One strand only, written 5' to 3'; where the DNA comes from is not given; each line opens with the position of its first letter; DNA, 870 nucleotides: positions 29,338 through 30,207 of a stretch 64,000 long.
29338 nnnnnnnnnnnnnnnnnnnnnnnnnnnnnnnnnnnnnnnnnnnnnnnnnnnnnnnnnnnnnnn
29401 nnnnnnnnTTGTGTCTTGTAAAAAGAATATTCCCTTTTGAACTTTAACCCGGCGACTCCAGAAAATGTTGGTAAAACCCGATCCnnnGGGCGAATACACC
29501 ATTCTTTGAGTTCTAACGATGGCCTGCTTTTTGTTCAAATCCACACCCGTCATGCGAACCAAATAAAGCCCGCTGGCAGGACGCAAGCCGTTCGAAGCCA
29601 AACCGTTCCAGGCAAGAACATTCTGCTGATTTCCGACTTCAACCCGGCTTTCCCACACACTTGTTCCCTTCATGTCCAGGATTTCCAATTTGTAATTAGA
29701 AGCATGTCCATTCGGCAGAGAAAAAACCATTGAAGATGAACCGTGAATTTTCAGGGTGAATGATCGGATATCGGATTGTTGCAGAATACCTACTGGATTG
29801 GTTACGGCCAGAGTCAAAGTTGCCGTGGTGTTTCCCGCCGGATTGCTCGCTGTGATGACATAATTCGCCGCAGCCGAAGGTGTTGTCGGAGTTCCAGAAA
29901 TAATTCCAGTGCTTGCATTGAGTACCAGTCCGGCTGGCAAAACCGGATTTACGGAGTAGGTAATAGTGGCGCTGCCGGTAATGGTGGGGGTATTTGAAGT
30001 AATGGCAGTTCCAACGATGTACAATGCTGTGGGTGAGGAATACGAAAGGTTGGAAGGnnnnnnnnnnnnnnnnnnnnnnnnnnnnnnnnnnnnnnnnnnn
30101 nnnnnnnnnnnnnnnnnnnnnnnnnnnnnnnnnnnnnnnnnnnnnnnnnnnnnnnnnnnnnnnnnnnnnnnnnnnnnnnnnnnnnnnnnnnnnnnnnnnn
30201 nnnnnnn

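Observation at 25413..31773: Tandem array of three paralogous T9SS cargo genes with near-identical 5' and 3' DNA tracts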

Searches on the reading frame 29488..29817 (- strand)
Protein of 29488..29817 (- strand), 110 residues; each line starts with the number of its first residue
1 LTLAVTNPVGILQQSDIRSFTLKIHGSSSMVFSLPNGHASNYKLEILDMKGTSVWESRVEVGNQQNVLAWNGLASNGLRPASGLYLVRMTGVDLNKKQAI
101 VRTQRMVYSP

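Call 41: predict_structure(alignment_id=A1)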
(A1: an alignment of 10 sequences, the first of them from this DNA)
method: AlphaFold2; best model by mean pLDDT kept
length: 110 residues; sequences in the alignment: 10
mean_pLDDT: 80.9   pTM: 0.72
mean pLDDT of the five models: 80.9, 80.7, 80.6, 79.3, 79.2
residues with pLDDT >= 90: 51; 70-90: 35; 50-70: 9; < 50: 15
segments of 3 or more residues with pLDDT < 50: 1-15
pLDDT, mean of each block of 10 residues (from residue 1): 39 58 86 78 94 93 77 93 94 88 90
secondary structure, 60 per line:
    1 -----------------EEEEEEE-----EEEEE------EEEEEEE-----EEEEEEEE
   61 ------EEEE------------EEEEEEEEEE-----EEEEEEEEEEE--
elements in order: E18-24 E30-34 E41-47 E53-60 E67-70 E83-92 E98-108
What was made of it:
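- On T9SS type A CTD (TIGR04183 / PF18962): The AlphaFold2 model has pLDDT 80.9 and seven strands (call 41).
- The AlphaFold2 model is a 7-strand sandwich with pLDDT 81 (call 41).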

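Call 43: search_protein_representatives(alignment_id=A1)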
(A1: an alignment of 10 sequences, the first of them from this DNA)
Query: 10 sequences, 108 profile positions. Proteins with E-value up to 0.001 (for the whole library): 17057; up to 1e-10: 877; up to 1e-30: 67. The best 150 are listed.
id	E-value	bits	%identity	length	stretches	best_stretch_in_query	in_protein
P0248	9.2e-102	350.5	-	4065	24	44-103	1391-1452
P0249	4.9e-63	225.9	-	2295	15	4-101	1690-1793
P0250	4.8e-59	213.1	-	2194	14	56-105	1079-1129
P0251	2.0e-58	211.1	-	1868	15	46-104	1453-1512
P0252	9.5e-50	183.2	-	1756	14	42-100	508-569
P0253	5.1e-49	180.8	-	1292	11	22-102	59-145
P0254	4.5e-48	177.8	-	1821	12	40-104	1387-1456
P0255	2.6e-47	175.3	-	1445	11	45-98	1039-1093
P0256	3.5e-46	171.7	-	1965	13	45-106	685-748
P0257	5.8e-46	171.0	-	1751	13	5-99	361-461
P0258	8.5e-45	167.3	-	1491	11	36-100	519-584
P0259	2.2e-43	162.7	-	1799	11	62-104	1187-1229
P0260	2.9e-43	162.3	-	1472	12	59-97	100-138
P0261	3.1e-42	159.0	-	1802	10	24-105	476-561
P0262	4.2e-42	158.6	-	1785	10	47-100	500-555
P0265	2.2e-40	153.0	-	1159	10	47-99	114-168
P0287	1.1e-33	131.5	-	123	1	1-107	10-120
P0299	9.5e-32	125.3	-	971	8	44-97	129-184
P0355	2.7e-26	107.7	-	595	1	2-107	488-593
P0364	1.0e-25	105.9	-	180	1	3-108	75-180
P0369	2.0e-25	104.9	-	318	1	1-106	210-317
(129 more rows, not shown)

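Call 44: fold_search(model_id=the predicted structure, library=pdb)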
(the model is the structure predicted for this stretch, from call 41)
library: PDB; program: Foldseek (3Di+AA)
matches with E <= 10: 1176; with E <= 0.001: 0
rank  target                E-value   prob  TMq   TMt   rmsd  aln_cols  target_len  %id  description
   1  3c12                  1.5e-02  1.00  0.46  0.38   4.2        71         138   27  Crystal Structure of FlgD from Xanthomonas campestris: Insights into the Hook Capping Essential for Flagellar Assembly (released 2008-12-09)
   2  1xf1_A                1.5e-02  1.00  0.44  0.06   4.9        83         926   24  Structure of C5a peptidase- a key virulence factor from Streptococcus (released 2005-11-22)
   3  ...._B                2.3e-02  1.00  0.44  0.31   5.0        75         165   20  Crystal structure of the flagellar hook cap from Salmonella enterica serovar Typhimurium (released 2021-11-24)
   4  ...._A                2.7e-02  0.99  0.46  0.31   8.2       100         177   17  Crystal structure of the flagellar hook cap from Salmonella enterica serovar Typhimurium (released 2021-11-24)
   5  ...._C                2.9e-02  1.00  0.49  0.34   7.8        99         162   15  Crystal structure of the flagellar hook cap from Salmonella enterica serovar Typhimurium (released 2021-11-24)
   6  5c71_A                2.9e-02  0.99  0.41  0.10   7.6        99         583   17  The structure of Aspergillus oryzae a-glucuronidase complexed with glycyrrhetinic acid monoglucuronide (released 2016-06-29)
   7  8glk_D                3.0e-02  0.99  0.39  0.52   5.3        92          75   18  The Type 9 Secretion System dGldL peak II, NucA substrate bound complex (released 2024-01-31)
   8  8ges_B                3.0e-02  0.99  0.45  0.09   8.2       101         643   18  R. hominis 2 beta-glucuronidase bound to UNC10201652-glucuronide (released 2024-02-14)
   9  8gul_B                3.4e-02  1.00  0.49  0.16  10.6        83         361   14  Chitin-active AA10 LPMO (GbpA) complexed with Cu(II) from Vibrio campbellii (released 2023-06-21)
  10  5icu                  3.4e-02  0.98  0.41  0.43   5.6       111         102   12  The crystal structure of CopC from Methylosinus trichosporium OB3b (released 2016-04-06)
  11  5c71_B                3.4e-02  0.98  0.42  0.10   7.6        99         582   17  The structure of Aspergillus oryzae a-glucuronidase complexed with glycyrrhetinic acid monoglucuronide (released 2016-06-29)
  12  3eif                  3.6e-02  1.00  0.43  0.06   5.1        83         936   22  1.9 angstrom crystal structure of the active form of the C5a peptidase from Streptococcus pyogenes (ScpA) (released 2009-02-24)
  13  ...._D                4.0e-02  0.99  0.49  0.28   8.2       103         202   14  In situ assembled Salmonella FlgD hook cap complex (released 2021-05-05)
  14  8s83_A                4.0e-02  0.96  0.39  0.38   6.6       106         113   13  Domains 3 and 6 of Sap S-layer protein from Bacillus anthracis (released 2024-11-20)
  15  3dec                  4.0e-02  0.95  0.39  0.06   9.0       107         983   14  Crystal structure of a glycosyl hydrolases family 2 protein from Bacteroides thetaiotaomicron (released 2008-06-17)
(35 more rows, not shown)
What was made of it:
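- Foldseek finds FlgD at the top, the T9SS substrate NucA CTD at rank 7 and the PorU CTD at rank 23 (call 44).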

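Call 46: search_protein_families(library=pfam, proteins=[P0248, P0253, P0265, P0299, P0355, P0364, P0369, P0287], max_evalue=0.001)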
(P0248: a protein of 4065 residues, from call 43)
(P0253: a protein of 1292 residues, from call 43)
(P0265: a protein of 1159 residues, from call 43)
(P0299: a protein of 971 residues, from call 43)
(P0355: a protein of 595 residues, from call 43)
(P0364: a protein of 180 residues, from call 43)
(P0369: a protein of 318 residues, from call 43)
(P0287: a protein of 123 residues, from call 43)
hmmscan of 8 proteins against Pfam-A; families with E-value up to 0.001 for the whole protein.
P0248 (4065 aa): 13 families
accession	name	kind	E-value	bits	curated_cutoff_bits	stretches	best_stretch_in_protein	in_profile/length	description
PF13860.13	FlgD_ig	-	2.6e-170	553.3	27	17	504-570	11-78/79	FlgD Ig-like domain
PF13585.12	CHU_C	-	2.3e-156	508.8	27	1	3764-3838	4-73/86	CHU_C Type IX secretion signal domain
PF19077.6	Big_13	-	7.1e-56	187.4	27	1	983-1017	68-102/102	Bacterial Ig-like domain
PF12245.14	Big_3_2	-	1e-27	97.2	23.3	0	1392-1456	52-121/122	Bacterial Ig-like domain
PF13750.12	Big_3_3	-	4.4e-22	78.9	27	0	985-1026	10-52/157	Bacterial Ig-like domain (group 3)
PF13754.12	Big_3_4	-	2.4e-18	66.4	27.3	0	1428-1446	32-50/106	Domain of unknown function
PF17936.7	Big_6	-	6.3e-17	62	27.6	0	1378-1449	13-65/83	Bacterial Ig domain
PF24372.1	DUF7528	-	3.7e-14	53.2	27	0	1424-1446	28-50/111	Family of unknown function (DUF7528)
PF18981.6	InlK_D3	-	7.1e-10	39.3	25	0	989-1015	49-75/75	Internalin K domain (D3/D4)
PF10029.15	DUF2271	-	2.7e-08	34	27.3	0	544-578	79-113/136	Predicted periplasmic protein (DUF2271)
PF07495.19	Y_Y_Y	-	7e-08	32.7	26.6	0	987-1015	35-62/65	Y_Y_Y domain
PF14347.11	DUF4399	-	2.4e-05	25.1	28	0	986-1016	57-89/91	Domain of unknown function (DUF4399)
PF22058.2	X25_BaPul_like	-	0.00024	21.6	27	0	3178-3221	40-83/87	Pullulanase X25 domain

P0253 (1292 aa): 7 families
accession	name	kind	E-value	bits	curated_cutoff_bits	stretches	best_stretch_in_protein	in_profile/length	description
PF13860.13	FlgD_ig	-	1.6e-143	467.4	27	11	590-653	14-77/79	FlgD Ig-like domain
PF13585.12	CHU_C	-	1.3e-24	86.5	27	0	906-961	25-73/86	CHU_C Type IX secretion signal domain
PF19077.6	Big_13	-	8.7e-14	52.3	27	0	744-773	72-101/102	Bacterial Ig-like domain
PF10029.15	DUF2271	-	4.5e-13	49.5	27.3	0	618-656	69-107/136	Predicted periplasmic protein (DUF2271)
PF12245.14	Big_3_2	-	5e-12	46.5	23.3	0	181-242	45-108/122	Bacterial Ig-like domain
PF18981.6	InlK_D3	-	3.5e-07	30.7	25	0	642-664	49-71/75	Internalin K domain (D3/D4)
PF18962.6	Por_Secre_tail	-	3.3e-05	24.5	27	0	171-236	7-63/75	Secretion system C-terminal sorting domain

P0265 (1159 aa): 5 families
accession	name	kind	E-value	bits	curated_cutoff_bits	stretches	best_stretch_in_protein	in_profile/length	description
PF13860.13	FlgD_ig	-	6.5e-62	205.9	27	8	106-157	21-74/79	FlgD Ig-like domain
PF13585.12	CHU_C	-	7.6e-55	183.4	27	5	85-159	5-73/86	CHU_C Type IX secretion signal domain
PF19077.6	Big_13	-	2.2e-21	76.7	27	0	145-177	70-102/102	Bacterial Ig-like domain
PF00691.25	OmpA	-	7.1e-11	42.8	27.2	1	1059-1151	14-98/98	OmpA family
PF10029.15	DUF2271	-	7.2e-05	23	27.3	0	663-704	79-119/136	Predicted periplasmic protein (DUF2271)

P0299 (971 aa): 8 families
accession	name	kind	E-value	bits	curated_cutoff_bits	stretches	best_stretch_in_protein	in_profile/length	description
PF13860.13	FlgD_ig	-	6.3e-51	170.7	27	5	429-497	8-78/79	FlgD Ig-like domain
PF13585.12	CHU_C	-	1.9e-50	169.3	27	5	102-179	4-73/86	CHU_C Type IX secretion signal domain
PF19077.6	Big_13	-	6.3e-18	65.6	27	1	559-616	49-102/102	Bacterial Ig-like domain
PF00691.25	OmpA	-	2.1e-14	54.1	27.2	1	868-963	11-98/98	OmpA family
PF13750.12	Big_3_3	-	2.6e-08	34.1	27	0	694-740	10-55/157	Bacterial Ig-like domain (group 3)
PF10029.15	DUF2271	-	3e-07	30.7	27.3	0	151-198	77-124/136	Predicted periplasmic protein (DUF2271)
PF09134.16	Invasin_D3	-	2.3e-05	25.3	33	0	236-281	25-68/98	Invasin, domain 3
PF13754.12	Big_3_4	-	0.0004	20.7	27.3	0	375-401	31-57/106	Domain of unknown function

P0355 (595 aa): 3 families
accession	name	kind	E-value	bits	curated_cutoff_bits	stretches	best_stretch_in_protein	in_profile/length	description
PF14870.12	PSII_BNR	-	4.9e-22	79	27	3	202-284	15-98/303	Photosynthesis system II assembly factor YCF48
PF05345.18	He_PIG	-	1.3e-10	42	24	1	345-401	34-95/96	Putative Ig domain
PF13860.13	FlgD_ig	-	0.00013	22.3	27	1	514-573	8-73/79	FlgD Ig-like domain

P0364 (180 aa): 3 families
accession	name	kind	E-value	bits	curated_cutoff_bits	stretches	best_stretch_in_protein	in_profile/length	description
PF05345.18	He_PIG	-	1.9e-09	38.3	24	1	3-80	16-96/96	Putative Ig domain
PF13860.13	FlgD_ig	-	0.00026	21.3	27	1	99-160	6-74/79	FlgD Ig-like domain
PF13585.12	CHU_C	-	0.00084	19.9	27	0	117-172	30-84/86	CHU_C Type IX secretion signal domain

P0369 (318 aa): 3 families
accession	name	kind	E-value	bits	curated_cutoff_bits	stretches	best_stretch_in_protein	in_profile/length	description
PF05345.18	He_PIG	-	2.8e-25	89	24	3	63-127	27-94/96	Putative Ig domain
PF13860.13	FlgD_ig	-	7.8e-06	26.2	27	1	247-299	18-74/79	FlgD Ig-like domain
PF13585.12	CHU_C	-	0.00084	19.9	27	0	250-307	25-79/86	CHU_C Type IX secretion signal domain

P0287 (123 aa): 1 family
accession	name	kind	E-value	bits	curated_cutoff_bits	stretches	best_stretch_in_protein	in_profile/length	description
PF13860.13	FlgD_ig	-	6.4e-08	32.9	27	1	47-98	19-74/79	FlgD Ig-like domain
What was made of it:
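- It hits thousands of internal tandem FlgD_ig repeats (calls 43, 46).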

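Call 49: search_solved_structures(query=A1, max_evalue=10, show_alignments=3)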
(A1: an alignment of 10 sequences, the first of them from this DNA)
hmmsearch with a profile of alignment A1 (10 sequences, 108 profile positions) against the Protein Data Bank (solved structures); distinct sequences matched with E-value up to 10: 22.
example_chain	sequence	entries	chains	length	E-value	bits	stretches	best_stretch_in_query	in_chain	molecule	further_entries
3c12_A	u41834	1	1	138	3.6e-06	30.1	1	23-97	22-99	Flagellar protein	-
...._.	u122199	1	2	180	0.00025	24.2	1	34-95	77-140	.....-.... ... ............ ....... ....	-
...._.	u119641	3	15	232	0.00034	23.7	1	34-94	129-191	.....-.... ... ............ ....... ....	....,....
1xf1_A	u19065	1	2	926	0.0032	20.6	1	39-89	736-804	C5a peptidase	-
3osv_A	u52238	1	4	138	0.0038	20.4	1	31-85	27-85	Flagellar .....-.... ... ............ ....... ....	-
8bty_A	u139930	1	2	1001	0.0042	20.2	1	39-89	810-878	C5a peptidase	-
5m11_A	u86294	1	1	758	0.0042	20.2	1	44-87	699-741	Immunoreactive 84kD antigen PG93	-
3eif_A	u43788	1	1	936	0.02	18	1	39-89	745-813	C5a peptidase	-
7yzx_A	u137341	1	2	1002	0.025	17.7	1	39-89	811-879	C5a peptidase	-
7bj3_A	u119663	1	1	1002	0.025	17.7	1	39-89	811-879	C5a peptidase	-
2lak_A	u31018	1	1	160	0.39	13.9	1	54-107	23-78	AHSA1-like protein RHE_CH02687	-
6za2_A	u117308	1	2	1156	0.41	13.8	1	37-105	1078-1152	Por secretion system protein porU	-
4zzf_A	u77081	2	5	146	0.45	13.7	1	65-96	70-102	Flagellar basal body rod modification protein | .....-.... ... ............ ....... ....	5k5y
4zzk_A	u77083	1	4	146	0.45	13.7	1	65-96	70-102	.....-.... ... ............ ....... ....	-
4rey_A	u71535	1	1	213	0.53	13.5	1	42-77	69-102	Golgi reassembly-stacking protein 1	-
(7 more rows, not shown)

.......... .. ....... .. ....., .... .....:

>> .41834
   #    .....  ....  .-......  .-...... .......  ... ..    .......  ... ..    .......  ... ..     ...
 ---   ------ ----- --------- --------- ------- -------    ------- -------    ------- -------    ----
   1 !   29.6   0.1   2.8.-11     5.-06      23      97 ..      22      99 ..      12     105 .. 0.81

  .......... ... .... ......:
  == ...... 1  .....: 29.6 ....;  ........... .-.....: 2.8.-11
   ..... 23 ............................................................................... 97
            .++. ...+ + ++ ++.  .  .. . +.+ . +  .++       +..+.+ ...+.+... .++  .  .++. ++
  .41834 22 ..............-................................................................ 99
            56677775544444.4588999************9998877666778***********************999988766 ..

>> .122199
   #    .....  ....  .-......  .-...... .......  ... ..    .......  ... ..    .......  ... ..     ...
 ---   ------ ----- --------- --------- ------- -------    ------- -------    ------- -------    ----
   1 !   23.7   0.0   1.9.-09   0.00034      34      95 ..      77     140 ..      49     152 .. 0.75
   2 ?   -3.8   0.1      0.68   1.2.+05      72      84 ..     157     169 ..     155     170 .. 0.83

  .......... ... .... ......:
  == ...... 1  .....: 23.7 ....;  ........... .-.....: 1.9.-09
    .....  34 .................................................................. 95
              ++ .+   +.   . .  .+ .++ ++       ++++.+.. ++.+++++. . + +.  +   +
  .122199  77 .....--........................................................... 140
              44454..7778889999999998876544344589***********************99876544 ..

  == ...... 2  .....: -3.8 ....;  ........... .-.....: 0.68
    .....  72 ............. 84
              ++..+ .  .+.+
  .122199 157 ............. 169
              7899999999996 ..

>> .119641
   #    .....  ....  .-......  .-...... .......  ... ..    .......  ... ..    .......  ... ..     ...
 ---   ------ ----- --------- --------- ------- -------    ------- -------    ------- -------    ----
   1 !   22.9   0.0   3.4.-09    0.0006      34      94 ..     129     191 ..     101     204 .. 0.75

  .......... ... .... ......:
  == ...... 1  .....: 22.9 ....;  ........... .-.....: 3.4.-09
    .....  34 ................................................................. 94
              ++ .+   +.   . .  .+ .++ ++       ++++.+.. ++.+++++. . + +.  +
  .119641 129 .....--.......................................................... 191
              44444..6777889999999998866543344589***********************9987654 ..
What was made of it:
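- On FlgD_ig (PF13860): The family profile A1 hits the FlgD structure 3c12 at E 3.6e-6 (call 49), and hits proteins made of FlgD_ig repeats (calls 43, 46).
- Closest known: FlgD Ig-like domain. Same: It is the best sequence and fold match in the PDB (calls 44, 49).
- The PDB profile search finds FlgD at 3.6e-6 and the PorZ CTD at 0.004 (call 49). The CTD profile hits FlgD itself best in the PDB (3.6e-6, call 49).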

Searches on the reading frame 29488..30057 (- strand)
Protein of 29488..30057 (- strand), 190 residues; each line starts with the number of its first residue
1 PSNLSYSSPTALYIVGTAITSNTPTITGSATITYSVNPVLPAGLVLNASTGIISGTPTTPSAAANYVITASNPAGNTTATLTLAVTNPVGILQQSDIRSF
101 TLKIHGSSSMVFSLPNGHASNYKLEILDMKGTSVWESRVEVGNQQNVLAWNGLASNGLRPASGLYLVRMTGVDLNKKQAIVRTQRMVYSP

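Call 20: find_related_loci(query=A2, collection=genome_contigs, flank=8000)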
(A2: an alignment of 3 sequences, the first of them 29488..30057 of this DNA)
Query A2 (190 aa) in genome_contigs; peptide patterns used: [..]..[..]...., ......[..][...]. (x = any residue, [..] = any of these).
158 stretches matched a pattern; 1 encode a relative of the query (tblastn E <= 1e-3); 1 distinct loci.
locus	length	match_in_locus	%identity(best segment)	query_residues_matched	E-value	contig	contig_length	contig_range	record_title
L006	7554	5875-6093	32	97-169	1e-7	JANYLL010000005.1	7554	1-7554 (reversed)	MAG: Ignavibacteriae bacterium isolate GL140_6_metabinner_38 GL140_6_k141_95352, whole genome shotgun sequence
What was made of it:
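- On T9SS type A CTD (TIGR04183 / PF18962): The genome_contigs scan did not return this species (call 20).
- Tried and rejected: With the 3-sequence alignment, the single genome_contigs scan returned only one distant Ignavibacteriae hit (L006, call 20).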
